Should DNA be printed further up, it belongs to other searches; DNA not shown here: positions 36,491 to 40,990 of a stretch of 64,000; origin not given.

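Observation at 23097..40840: Tight co-directional four-gene cluster: AglB fusion, membrane subtilase, beta-helix glycoprotein and wHTH-STAND-TPR ATPase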

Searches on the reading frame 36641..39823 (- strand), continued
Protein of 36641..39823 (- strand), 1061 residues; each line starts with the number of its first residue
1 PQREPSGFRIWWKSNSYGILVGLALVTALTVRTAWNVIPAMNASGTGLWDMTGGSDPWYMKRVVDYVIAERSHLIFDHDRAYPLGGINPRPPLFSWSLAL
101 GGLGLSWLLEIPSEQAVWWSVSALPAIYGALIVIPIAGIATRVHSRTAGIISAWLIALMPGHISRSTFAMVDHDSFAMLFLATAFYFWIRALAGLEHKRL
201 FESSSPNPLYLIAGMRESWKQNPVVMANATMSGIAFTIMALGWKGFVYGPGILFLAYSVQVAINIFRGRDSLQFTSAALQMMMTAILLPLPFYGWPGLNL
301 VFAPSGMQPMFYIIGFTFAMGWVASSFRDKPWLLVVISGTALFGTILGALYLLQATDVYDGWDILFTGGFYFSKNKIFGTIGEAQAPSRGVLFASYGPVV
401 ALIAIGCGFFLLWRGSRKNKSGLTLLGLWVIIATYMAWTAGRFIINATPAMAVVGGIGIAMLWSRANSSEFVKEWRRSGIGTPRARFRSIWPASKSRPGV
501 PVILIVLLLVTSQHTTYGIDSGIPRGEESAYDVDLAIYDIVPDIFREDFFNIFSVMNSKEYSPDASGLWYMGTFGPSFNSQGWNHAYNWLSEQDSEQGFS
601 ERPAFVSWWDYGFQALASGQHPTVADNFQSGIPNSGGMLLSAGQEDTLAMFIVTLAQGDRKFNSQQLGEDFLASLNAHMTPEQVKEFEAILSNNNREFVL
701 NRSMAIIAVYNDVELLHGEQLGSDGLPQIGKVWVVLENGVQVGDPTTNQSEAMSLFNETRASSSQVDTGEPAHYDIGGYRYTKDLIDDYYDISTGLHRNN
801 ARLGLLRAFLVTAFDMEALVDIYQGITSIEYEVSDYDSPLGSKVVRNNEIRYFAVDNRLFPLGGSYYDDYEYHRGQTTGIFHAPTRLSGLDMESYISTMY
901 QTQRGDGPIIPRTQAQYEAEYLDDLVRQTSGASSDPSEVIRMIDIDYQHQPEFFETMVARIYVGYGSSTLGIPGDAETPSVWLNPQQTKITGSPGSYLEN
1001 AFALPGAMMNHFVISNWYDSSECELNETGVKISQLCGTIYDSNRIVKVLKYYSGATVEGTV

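Call 89: search_protein_families(library=pfam, proteins=[L039:7827-10586:+, L039:2-550:+], max_evalue=0.1)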
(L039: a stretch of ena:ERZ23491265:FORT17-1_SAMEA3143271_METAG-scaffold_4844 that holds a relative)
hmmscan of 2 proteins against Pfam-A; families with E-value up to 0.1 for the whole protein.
L039:7827-10586:+ (920 aa): 8 families
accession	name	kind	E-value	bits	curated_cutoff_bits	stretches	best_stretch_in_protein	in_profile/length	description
PF13229.12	Beta_helix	-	6.6e-10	39.3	25.9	1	130-232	6-112/158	Right handed beta helix region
PF02369.22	Big_1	-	1.1e-05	25.9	34.9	1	768-825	21-80/93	Bacterial Ig-like domain (group 1)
PF05048.19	NosD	-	7.4e-05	22.7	23.6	1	127-231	22-124/212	Periplasmic copper-binding protein (NosD)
PF17789.7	MG4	-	0.00015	22.3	24.7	1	768-819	18-69/95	Macroglobulin domain MG4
PF07705.17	CARDB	-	0.00033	21.3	22.7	1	589-654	22-85/101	CARDB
PF05506.17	PLipase_C_C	-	0.017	16.5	24.4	0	588-652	12-69/80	Bacterial phospholipase C, C-terminal domain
PF05688.17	BIg21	-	0.018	16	27.4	0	590-670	6-96/109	Bacterial Immunoglobulin-like 21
PF13620.12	CarboxypepD_reg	-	0.075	13.8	32.3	0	776-823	10-54/82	Carboxypeptidase regulatory-like domain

L039:2-550:+ (182 aa): 3 families
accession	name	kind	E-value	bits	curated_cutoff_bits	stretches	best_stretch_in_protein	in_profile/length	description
PF14311.12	DUF4379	-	0.0082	16.8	24.5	1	29-57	17-45/56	Probable Treble clef zinc finger domain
PF02892.21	zf-BED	-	0.076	13.5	20.6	0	27-52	4-29/44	BED zinc finger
PF13240.11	Zn_Ribbon_1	-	0.097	12.9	25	1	41-53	1-13/23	zinc-ribbon domain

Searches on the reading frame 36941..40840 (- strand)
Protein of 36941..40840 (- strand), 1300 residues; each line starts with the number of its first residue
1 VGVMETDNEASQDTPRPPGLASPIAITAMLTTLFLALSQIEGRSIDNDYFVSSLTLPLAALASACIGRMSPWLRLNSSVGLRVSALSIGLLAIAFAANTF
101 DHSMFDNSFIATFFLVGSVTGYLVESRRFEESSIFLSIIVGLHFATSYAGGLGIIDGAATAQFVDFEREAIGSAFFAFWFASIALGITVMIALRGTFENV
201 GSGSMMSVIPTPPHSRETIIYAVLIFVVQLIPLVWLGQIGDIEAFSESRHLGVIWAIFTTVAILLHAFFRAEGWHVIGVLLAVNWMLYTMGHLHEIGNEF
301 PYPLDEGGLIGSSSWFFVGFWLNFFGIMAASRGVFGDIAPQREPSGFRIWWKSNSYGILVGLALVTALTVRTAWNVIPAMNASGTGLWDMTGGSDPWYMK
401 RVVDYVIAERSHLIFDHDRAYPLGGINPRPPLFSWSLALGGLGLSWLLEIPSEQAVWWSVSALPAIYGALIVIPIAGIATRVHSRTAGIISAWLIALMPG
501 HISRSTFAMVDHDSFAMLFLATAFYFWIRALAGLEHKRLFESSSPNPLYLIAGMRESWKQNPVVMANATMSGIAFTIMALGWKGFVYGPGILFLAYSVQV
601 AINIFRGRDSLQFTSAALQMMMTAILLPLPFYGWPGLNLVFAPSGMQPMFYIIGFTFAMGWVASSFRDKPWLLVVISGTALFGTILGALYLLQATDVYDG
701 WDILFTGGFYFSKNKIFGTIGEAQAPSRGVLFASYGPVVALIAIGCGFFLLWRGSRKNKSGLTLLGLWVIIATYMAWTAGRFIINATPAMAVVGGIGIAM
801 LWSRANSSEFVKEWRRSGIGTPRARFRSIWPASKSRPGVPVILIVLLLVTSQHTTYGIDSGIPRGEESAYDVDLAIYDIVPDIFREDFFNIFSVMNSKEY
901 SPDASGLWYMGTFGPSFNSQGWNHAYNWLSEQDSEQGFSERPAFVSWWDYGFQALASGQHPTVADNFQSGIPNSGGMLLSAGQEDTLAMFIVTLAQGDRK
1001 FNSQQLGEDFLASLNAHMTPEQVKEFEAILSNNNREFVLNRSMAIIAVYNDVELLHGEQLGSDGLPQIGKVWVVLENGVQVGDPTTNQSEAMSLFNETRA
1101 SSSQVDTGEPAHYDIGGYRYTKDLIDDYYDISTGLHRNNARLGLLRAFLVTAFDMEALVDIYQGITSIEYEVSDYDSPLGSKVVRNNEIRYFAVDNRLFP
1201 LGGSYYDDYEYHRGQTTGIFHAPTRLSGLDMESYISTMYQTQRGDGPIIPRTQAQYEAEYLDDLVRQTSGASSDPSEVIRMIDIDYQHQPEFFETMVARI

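Call 9: search_solved_structures(query=window:36941-40840:-, show_alignments=2)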
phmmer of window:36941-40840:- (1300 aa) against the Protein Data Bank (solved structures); distinct sequences matched with E-value up to 0.001: 8.
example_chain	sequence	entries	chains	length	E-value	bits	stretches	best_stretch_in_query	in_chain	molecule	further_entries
6c26_A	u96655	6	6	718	1.8e-05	26.2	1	394-530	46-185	Dolichyl-diphosphooligosaccharide--protein glycosyltransferase subunit STT3 | Dolichyl-diphosphooligosaccharide--protein glycotransferase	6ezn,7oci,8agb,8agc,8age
3vu0_A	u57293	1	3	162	7.2e-05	24.2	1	920-990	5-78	Putative uncharacterized protein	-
8i9p_Lh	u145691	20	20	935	0.00011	23.5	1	394-532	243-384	dolichyl-diphosphooligosaccharide--protein glycotransferase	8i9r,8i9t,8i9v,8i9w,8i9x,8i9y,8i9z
6s7t_A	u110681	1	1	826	0.00034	21.9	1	395-531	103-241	Dolichyl-diphosphooligosaccharide--protein glycosyltransferase subunit STT3B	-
3vgp_A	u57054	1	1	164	0.00036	21.9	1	919-985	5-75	Transmembrane oligosaccharyl transferase, putative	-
6ftj_5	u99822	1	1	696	0.00062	21.1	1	465-531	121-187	Dolichyl-diphosphooligosaccharide--protein glycosyltransferase subunit STT3A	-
6ftg_5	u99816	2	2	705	0.00063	21.1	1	465-531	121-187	Dolichyl-diphosphooligosaccharide--protein glycosyltransferase subunit STT3A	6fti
6s7o_A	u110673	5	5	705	0.0007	20.9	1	465-531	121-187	Dolichyl-diphosphooligosaccharide--protein glycosyltransferase subunit STT3A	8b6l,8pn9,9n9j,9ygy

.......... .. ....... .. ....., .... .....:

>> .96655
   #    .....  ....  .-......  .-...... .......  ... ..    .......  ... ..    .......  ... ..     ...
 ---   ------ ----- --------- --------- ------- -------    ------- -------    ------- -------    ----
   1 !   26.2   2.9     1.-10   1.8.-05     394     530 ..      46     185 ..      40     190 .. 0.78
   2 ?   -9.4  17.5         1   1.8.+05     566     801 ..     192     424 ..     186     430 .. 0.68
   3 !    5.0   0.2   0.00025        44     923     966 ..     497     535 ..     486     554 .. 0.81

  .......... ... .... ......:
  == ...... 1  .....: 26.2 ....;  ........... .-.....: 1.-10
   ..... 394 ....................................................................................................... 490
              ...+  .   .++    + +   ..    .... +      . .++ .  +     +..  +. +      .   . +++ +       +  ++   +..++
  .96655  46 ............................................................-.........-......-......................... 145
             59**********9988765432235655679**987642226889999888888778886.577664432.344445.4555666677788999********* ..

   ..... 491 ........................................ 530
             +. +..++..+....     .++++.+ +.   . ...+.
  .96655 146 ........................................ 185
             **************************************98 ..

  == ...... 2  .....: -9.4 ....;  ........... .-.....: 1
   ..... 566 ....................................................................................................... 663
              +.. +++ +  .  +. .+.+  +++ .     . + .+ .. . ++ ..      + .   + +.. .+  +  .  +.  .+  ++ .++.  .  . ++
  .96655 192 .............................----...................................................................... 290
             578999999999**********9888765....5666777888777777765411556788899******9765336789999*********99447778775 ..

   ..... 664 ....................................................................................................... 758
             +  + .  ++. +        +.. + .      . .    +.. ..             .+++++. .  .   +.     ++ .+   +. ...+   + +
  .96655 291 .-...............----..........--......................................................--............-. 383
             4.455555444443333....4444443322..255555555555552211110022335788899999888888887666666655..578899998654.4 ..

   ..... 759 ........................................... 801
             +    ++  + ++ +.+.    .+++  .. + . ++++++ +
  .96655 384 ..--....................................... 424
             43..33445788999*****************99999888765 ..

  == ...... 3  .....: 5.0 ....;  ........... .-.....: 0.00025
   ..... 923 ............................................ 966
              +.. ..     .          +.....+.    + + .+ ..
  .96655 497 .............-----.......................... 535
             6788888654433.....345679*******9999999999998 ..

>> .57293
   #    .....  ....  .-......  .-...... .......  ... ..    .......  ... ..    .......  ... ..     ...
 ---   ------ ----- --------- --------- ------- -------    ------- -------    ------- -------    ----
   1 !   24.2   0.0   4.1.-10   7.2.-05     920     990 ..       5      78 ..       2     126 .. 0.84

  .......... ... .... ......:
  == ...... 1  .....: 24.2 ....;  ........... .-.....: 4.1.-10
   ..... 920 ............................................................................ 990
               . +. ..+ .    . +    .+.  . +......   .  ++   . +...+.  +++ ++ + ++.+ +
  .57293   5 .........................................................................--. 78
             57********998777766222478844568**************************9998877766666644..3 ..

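Call 63: predict_structure(alignment_id=A1)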
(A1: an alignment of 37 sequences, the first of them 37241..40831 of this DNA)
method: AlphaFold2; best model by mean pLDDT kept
length: 1197 residues; sequences in the alignment: 37
mean_pLDDT: 70.1   pTM: 0.63
mean pLDDT of the five models: 70.1, 68.4, 67.6, 66.9, 66.0
residues with pLDDT >= 90: 124; 70-90: 588; 50-70: 258; < 50: 227
segments of 3 or more residues with pLDDT < 50: 1-12, 72-78, 152-157, 332-338, 381-391, 409-425, 496-505, 697-723, 857-866, 876-892, 901-973, 1125-1130, 1172-1174, 1187-1197
pLDDT, mean of each block of 10 residues (from residue 1): 34 67 93 82 81 90 75 47 75 80 84 87 82 91 79 48 67 86 88 74 64 76 83 65 56 77 74 77 74 62 64 78 69 48 71 83 77 62 46 62 58 32 54 85 80 80 88 92 90 61 50 87 90 79 84 88 93 80 68 84 83 91 83 63 74 84 73 69 72 53 32 30 54 78 91 84 88 66 84 88 74 59 69 76 70 51 48 50 42 50 44 33 36 35 38 33 35 52 78 80 86 92 84 83 86 88 87 85 89 82 72 70 51 66 88 87 77 52 58 30
secondary structure, 60 per line:
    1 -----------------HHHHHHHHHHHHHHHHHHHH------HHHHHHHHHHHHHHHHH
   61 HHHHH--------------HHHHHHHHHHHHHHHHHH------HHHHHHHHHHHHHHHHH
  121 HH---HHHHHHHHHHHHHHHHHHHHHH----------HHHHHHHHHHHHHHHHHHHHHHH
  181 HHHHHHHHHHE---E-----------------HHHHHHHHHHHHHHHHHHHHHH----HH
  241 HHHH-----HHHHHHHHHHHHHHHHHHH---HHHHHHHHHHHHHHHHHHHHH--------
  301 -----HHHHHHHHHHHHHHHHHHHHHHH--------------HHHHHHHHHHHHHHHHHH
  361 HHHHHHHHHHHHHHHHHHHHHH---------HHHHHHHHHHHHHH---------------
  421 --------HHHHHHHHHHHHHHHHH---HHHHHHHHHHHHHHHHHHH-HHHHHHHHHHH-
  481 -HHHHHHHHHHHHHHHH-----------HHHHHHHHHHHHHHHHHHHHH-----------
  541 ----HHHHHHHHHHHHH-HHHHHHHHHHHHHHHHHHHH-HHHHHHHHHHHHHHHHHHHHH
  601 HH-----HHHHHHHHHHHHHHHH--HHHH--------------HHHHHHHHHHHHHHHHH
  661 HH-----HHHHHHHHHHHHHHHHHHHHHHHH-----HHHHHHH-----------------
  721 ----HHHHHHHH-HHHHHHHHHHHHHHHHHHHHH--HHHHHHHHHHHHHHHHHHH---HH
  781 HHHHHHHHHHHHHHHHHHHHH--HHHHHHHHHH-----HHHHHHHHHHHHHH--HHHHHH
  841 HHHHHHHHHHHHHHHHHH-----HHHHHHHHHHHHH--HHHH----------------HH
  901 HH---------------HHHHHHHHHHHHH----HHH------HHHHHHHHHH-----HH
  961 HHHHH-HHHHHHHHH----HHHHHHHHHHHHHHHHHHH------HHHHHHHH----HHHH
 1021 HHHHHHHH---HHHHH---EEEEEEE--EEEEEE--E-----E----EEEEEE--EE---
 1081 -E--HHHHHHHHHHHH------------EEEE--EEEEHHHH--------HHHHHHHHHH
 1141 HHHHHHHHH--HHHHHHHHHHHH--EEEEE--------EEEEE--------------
elements in order (helices of 4 or more, strands of 3 or more residues): H18-37 H44-65 H80-97 H104-122 H126-147 H158-190 H213-234 H239-244 H250-268 H272-292 H306-328 H343-382 H392-405 H429-445 H449-467 H469-479 H482-497 H509-529 H545-557 H559-578 H580-602 H608-623 H626-629 H644-662 H668-691 H697-703 H725-732 H734-754 H757-775 H779-801 H804-813 H819-832 H835-858 H864-876 H879-882 H899-902 H918-930 H944-953 H959-965 H967-975 H980-998 H1005-1012 H1017-1028 H1032-1036 E1040-1046 E1049-1054 E1068-1073 H1085-1096 E1109-1112 E1115-1118 H1119-1122 H1131-1149 H1152-1163 E1166-1170 E1179-1183

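Call 69: fold_search(model_id=the predicted structure, library=pdb)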
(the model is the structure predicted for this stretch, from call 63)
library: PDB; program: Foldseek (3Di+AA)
matches with E <= 10: 161; with E <= 0.001: 19
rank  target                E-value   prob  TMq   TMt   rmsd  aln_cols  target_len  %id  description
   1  9n9j_I                3.1e-10  1.00  0.32  0.50  10.0       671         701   16  Structure of a GRP94 folding intermediate engaged with a CCDC134- and FKBP11-bound secretory translocon (released 2025-11-19)
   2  3wak                  4.7e-10  1.00  0.34  0.45  20.3       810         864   15  Crystal structure of the Archaeoglobus fulgidus oligosaccharyltransferase (O29867_ARCFU) in the apo form (released 2013-10-30)
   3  7e9s_A                2.1e-09  1.00  0.34  0.46  20.3       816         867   14  Archaeal oligosaccharyltransferase AglB from Archaeoglobus fulgidus in complex with an inhibitory peptide and a dolich (released 2021-09-08)
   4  8b6l_I                1.1e-08  1.00  0.32  0.53   9.3       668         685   16  Subtomogram average of the human Sec61-TRAP-OSTA-translocon (released 2022-12-07)
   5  8agc_A                1.9e-08  1.00  0.30  0.49   7.2       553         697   17  Structure of yeast oligosaccharylransferase complex with lipid-linked oligosaccharide and non-acceptor peptide bound (released 2022-12-07)
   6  8pn9_A                2.3e-08  1.00  0.29  0.50  11.4       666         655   15  Structure of human oligosaccharyltransferase OST-A complex bound to NGI-1 (released 2024-05-08)
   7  5gmy_A                2.6e-08  1.00  0.30  0.41  10.6       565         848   17  Crystal structure of the Archaeoglobus fulgidus oligosaccharyltransferase (O29867_ARCFU) tethered with an acceptor pep (released 2017-02-01)
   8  8age_A                4.1e-08  1.00  0.27  0.47   7.1       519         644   16  Structure of yeast oligosaccharylransferase complex with acceptor peptide bound (released 2022-12-07)
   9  6s7t_A                4.6e-08  1.00  0.29  0.46   6.9       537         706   14  Cryo-EM structure of human oligosaccharyltransferase complex OST-B (released 2019-12-18)
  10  6s7o_A                4.9e-08  1.00  0.30  0.51  11.1       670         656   15  Cryo-EM structure of human oligosaccharyltransferase complex OST-A (released 2019-12-18)
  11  3waj                  9.7e-08  1.00  0.31  0.45  20.6       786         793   14  Crystal structure of the Archaeoglobus fulgidus oligosaccharyltransferase (O29867_ARCFU) complex with Zn and sulfate (released 2013-10-30)
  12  6ezn_F                6.7e-07  1.00  0.29  0.51  11.5       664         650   16  Cryo-EM structure of the yeast oligosaccharyltransferase (OST) complex (released 2018-01-17)
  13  7oci_F                8.4e-07  1.00  0.29  0.50  10.5       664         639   16  Cryo-EM structure of yeast Ost6p containing oligosaccharyltransferase complex (released 2022-02-16)
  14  8agb_A                1.1e-06  1.00  0.25  0.43  11.8       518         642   16  Structure of yeast oligosaccharylransferase complex with lipid-linked oligosaccharide bound (released 2022-12-07)
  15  6ftg_5                1.1e-06  1.00  0.29  0.50   9.6       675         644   14  Subtomogram average of OST-containing ribosome-translocon complexes from canine rough microsomal membranes (released 2018-03-21)
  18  5ogl_A                9.0e-05  1.00  0.27  0.42  12.8       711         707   15  Structure of bacterial oligosaccharyltransferase PglB in complex with an acceptor peptide and an lipid-linked oligosac (released 2017-10-25)
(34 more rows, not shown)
